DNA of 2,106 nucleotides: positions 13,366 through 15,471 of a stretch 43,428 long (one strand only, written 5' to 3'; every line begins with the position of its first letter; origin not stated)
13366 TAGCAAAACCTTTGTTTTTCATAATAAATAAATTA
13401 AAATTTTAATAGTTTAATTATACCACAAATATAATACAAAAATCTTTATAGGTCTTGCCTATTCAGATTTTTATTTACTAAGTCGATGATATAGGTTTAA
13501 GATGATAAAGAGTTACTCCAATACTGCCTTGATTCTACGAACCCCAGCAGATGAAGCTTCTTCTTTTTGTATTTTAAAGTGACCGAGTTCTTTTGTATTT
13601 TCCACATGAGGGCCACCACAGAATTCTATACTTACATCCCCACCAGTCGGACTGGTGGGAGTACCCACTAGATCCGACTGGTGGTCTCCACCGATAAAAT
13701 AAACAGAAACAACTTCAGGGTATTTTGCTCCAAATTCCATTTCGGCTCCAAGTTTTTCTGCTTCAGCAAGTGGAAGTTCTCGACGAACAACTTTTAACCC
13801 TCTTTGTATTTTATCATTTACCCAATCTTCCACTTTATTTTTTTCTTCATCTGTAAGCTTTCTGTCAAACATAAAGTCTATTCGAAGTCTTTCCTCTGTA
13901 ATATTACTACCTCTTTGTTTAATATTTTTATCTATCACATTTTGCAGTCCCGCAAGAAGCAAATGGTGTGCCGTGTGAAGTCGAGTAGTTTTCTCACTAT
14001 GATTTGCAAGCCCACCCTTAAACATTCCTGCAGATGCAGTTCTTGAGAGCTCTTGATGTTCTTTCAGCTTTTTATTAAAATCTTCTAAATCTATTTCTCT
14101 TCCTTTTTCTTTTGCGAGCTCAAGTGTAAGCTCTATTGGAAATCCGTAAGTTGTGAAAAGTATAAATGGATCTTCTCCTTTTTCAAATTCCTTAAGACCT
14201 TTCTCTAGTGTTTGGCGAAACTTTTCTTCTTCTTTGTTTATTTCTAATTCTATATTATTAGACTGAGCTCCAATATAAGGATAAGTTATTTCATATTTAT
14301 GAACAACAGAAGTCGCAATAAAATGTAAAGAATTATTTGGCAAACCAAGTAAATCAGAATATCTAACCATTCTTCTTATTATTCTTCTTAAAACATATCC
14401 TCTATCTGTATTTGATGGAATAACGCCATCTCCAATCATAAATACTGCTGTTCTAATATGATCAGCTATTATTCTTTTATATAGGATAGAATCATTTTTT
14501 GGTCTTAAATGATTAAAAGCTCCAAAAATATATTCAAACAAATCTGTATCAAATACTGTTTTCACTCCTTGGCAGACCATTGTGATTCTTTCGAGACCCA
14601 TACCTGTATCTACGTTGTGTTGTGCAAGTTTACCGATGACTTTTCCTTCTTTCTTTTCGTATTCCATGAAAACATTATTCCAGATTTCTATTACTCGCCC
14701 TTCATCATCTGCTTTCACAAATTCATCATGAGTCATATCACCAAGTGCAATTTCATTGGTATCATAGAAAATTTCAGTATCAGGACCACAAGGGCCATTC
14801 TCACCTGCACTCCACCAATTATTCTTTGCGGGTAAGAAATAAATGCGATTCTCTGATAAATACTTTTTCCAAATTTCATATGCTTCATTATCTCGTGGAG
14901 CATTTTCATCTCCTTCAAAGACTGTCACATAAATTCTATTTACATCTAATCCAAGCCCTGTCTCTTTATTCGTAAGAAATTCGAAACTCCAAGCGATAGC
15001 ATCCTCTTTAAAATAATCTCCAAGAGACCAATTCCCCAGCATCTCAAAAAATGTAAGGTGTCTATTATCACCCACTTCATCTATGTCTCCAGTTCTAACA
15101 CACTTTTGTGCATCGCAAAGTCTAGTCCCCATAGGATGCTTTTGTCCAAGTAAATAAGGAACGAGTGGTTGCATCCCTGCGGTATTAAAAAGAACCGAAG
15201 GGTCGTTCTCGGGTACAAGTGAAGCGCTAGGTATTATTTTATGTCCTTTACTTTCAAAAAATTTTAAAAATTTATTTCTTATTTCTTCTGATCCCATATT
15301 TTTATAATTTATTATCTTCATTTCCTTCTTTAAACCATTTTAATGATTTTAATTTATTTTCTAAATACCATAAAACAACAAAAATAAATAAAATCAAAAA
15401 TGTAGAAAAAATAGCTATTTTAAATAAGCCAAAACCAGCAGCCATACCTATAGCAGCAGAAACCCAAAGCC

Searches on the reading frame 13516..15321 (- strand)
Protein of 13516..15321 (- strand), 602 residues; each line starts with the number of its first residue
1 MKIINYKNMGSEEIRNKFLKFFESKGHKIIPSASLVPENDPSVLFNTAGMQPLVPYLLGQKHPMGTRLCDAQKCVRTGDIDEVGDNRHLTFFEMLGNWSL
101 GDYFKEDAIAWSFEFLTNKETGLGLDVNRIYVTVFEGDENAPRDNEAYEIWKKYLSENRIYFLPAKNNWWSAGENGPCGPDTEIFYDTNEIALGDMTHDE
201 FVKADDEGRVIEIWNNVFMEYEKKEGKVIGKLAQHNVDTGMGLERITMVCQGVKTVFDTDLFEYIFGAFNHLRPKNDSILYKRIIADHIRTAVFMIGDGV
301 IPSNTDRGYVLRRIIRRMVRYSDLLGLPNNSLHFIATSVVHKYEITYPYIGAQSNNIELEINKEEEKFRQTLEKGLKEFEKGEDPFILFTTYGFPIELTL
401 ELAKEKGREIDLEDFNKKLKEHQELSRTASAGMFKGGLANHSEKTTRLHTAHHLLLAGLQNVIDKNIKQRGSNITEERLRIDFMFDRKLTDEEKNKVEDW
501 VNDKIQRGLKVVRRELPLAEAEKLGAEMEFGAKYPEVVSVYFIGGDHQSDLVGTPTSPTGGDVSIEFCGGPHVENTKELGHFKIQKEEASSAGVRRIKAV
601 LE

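Call 11: search_protein_families(library=pfam, proteins=[window:13516-15321:-])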
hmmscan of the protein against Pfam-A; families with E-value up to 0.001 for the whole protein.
window:13516-15321:- (602 aa): 2 families
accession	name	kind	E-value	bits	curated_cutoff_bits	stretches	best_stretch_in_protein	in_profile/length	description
PF01411.24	tRNA-synt_2c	-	1.1e-135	453.7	30.3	1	13-434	1-436/552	tRNA synthetases class II (A)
PF07973.19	tRNA_SAD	-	8.3e-17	61.3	24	1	538-597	1-43/44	Threonyl and Alanyl tRNA synthetase second additional domain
